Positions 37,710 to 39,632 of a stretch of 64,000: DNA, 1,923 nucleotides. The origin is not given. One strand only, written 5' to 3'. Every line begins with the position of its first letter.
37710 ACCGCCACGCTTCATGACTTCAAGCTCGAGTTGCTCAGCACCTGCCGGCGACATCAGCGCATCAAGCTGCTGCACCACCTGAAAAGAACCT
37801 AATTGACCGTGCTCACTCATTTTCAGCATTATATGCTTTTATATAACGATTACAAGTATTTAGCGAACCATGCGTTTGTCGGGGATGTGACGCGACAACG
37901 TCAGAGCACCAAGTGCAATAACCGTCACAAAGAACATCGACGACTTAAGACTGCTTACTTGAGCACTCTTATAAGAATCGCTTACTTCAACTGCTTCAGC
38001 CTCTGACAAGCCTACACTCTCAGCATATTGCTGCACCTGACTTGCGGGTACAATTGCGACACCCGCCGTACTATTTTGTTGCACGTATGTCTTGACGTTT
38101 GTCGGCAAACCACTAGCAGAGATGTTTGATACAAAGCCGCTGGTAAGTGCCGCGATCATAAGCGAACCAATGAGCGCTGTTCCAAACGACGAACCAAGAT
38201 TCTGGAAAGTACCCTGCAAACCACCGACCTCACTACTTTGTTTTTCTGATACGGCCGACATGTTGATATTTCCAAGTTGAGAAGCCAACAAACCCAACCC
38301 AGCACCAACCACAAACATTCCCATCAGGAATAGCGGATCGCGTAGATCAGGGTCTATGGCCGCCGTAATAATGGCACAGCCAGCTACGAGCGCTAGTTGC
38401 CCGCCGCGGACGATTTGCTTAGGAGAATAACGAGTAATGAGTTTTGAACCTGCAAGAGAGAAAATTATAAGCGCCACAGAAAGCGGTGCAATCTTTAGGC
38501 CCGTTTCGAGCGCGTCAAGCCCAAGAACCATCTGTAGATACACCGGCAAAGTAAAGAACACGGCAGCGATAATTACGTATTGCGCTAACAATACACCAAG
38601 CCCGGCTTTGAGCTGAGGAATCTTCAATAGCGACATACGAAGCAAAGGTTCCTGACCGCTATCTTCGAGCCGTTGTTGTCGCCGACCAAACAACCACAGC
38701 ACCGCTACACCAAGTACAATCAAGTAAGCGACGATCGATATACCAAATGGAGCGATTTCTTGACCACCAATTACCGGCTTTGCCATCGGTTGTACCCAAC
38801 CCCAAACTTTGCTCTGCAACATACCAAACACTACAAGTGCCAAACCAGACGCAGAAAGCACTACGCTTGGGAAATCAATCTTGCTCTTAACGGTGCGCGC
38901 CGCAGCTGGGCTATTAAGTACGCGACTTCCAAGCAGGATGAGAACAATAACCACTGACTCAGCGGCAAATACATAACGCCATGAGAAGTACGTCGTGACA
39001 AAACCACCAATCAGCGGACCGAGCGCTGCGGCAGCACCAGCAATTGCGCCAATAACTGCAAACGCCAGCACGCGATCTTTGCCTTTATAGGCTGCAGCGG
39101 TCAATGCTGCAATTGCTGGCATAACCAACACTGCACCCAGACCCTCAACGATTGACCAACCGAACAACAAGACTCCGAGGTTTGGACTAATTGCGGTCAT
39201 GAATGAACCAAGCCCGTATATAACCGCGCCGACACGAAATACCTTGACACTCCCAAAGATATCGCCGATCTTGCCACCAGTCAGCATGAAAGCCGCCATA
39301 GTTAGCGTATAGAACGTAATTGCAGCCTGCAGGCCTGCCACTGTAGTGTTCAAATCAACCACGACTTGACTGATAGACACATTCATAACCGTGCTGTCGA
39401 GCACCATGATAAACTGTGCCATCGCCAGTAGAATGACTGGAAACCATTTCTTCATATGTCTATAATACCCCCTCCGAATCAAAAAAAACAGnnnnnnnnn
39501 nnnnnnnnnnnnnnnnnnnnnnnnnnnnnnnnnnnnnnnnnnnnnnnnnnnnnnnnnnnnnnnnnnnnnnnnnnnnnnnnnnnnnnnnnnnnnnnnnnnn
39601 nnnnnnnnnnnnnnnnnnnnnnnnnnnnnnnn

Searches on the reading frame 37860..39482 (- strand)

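Call 8: search_protein_families(library=pfam, proteins=[window:37860-39482:-], max_evalue=0.01)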
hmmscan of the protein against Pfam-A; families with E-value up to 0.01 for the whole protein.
window:37860-39482:- (540 aa): 1 family
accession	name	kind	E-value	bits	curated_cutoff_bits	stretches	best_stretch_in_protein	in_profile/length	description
PF07690.21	MFS_1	-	1.4e-41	143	33.4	2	19-209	1-193/347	Major Facilitator Superfamily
